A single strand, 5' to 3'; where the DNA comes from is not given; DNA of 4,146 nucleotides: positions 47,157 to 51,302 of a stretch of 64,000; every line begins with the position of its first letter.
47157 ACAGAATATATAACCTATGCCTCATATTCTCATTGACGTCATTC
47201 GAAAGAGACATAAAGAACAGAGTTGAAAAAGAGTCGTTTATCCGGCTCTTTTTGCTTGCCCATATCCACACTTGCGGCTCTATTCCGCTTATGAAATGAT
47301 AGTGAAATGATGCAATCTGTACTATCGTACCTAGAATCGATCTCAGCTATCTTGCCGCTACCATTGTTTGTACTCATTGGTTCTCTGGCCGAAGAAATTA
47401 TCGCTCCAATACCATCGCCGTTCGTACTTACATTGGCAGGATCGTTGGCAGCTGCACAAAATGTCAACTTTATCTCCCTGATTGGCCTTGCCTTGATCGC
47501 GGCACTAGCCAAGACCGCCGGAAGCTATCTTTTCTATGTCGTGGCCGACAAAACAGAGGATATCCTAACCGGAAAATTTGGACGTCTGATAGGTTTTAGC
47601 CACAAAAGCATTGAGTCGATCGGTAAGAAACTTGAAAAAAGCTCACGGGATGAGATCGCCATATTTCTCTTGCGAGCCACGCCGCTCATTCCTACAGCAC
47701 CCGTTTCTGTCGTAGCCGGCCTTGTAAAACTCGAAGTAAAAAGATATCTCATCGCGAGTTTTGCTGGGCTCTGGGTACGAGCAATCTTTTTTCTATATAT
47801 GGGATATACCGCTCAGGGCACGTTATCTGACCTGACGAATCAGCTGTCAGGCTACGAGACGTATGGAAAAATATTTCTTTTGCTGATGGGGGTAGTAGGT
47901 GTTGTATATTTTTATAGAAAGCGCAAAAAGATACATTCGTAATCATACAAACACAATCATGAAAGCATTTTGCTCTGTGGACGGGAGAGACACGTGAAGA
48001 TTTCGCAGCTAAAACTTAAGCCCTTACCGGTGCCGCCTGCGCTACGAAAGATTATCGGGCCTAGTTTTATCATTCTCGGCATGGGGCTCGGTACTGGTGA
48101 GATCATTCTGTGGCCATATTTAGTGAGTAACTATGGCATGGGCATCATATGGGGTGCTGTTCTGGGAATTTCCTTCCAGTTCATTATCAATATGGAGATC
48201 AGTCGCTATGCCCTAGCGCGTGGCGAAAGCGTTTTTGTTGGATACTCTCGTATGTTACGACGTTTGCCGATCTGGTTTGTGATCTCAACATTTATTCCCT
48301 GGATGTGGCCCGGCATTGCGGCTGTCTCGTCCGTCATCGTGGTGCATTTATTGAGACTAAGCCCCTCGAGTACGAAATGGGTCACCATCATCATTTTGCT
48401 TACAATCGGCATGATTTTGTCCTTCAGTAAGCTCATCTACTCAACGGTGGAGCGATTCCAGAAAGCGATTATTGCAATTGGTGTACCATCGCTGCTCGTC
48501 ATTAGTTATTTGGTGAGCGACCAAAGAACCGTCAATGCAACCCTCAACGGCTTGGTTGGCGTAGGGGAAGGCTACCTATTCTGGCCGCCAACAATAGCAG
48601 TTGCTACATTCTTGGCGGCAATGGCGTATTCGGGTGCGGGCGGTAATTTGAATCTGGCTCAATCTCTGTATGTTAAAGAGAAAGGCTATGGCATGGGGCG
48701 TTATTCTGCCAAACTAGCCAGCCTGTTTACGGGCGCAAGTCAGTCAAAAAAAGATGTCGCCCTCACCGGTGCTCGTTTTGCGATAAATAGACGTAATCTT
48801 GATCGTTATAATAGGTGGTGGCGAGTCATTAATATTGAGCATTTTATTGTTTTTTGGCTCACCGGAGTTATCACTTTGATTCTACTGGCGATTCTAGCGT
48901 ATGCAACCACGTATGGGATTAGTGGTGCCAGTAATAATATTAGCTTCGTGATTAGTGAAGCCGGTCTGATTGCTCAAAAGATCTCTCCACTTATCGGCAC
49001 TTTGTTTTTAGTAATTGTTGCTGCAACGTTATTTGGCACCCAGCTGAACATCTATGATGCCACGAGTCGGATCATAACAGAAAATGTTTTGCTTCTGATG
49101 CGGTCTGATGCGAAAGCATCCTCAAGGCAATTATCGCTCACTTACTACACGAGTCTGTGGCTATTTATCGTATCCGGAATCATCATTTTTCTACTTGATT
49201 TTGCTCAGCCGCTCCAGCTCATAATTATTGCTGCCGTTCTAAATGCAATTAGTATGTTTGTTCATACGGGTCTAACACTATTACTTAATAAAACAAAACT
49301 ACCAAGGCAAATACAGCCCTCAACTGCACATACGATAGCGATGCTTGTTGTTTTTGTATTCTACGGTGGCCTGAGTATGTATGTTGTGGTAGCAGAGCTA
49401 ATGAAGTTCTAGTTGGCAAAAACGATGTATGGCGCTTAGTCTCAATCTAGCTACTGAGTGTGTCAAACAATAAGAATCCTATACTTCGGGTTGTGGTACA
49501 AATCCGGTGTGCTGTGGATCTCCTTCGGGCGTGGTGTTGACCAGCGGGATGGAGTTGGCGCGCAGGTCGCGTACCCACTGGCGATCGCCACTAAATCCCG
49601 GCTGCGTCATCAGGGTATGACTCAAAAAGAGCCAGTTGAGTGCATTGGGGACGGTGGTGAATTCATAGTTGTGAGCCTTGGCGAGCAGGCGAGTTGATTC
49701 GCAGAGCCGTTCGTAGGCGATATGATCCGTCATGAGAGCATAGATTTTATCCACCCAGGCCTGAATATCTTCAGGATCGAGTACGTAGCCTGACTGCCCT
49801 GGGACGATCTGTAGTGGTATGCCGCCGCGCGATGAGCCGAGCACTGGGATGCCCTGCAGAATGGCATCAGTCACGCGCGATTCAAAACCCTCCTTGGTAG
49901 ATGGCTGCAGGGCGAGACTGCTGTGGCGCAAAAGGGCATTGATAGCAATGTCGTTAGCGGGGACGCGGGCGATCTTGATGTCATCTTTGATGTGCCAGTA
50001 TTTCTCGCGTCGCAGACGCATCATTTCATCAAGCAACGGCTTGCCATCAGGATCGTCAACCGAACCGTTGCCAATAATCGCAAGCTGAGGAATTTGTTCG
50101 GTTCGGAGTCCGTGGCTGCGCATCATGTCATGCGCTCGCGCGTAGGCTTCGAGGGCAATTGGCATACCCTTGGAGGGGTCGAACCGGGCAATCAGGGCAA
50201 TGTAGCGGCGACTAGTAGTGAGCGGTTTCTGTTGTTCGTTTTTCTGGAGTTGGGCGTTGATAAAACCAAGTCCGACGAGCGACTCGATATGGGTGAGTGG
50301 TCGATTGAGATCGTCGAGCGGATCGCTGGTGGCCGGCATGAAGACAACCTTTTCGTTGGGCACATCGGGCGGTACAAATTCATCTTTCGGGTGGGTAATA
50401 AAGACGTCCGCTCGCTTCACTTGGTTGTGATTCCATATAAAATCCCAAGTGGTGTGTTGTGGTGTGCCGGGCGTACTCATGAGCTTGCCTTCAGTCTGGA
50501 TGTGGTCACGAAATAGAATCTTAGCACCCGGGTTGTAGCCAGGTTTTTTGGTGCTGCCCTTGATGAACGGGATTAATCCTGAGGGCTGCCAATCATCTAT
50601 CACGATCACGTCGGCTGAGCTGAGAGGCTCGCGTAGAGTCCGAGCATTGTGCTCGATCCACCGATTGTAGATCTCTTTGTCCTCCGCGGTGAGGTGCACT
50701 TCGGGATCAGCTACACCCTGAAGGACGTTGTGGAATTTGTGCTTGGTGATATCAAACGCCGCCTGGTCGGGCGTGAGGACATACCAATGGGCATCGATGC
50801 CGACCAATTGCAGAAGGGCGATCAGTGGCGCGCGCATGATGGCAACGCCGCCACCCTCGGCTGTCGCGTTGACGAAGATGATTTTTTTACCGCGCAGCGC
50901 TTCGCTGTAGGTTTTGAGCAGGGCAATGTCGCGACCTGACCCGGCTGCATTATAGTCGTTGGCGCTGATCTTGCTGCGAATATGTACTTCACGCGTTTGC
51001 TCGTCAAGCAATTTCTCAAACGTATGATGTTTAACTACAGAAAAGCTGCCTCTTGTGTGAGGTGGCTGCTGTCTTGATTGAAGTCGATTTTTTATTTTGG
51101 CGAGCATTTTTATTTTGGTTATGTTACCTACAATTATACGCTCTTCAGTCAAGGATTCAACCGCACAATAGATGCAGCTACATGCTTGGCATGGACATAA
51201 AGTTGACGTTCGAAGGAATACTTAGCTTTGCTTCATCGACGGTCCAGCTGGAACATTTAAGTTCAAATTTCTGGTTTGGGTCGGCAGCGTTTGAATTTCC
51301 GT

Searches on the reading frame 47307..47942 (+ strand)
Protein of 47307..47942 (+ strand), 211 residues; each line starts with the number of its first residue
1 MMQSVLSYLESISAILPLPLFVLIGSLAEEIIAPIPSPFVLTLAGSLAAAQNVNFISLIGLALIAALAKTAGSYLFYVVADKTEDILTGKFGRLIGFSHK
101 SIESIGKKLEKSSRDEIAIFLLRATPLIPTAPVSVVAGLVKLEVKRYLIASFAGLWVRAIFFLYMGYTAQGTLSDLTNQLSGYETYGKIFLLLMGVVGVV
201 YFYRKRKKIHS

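Call 107: search_protein_families(library=pfam, max_evalue=0.001, proteins=[window:47307-47942:+])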
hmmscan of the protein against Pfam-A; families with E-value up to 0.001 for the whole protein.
window:47307-47942:+ (211 aa): 1 family
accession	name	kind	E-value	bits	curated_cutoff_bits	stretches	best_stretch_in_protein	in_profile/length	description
PF09335.16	VTT_dom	-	5.6e-16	59.6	33.9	1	35-167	1-122/123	VTT domain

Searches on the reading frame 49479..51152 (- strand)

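Call 107: search_protein_families(library=pfam, max_evalue=0.001, proteins=[window:49479-51152:-])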
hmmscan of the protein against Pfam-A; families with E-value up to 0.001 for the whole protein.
window:49479-51152:- (557 aa): 4 families
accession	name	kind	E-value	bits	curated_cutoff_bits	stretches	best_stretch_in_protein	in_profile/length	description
PF21269.3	TreT_GT1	-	8.6e-33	113.5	27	1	94-256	2-140/144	Trehalose synthase, N-terminal domain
PF00534.26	Glycos_transf_1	-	4.6e-15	56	26.4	1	305-487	5-169/172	Glycosyl transferases group 1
PF13692.12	Glyco_trans_1_4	-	7.3e-13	49.4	27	1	316-476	2-142/142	Glycosyl transferases group 1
PF20706.3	GT4-conflict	-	1.3e-11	44.6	26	1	305-449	187-320/385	Family 4 Glycosyltransferase in conflict systems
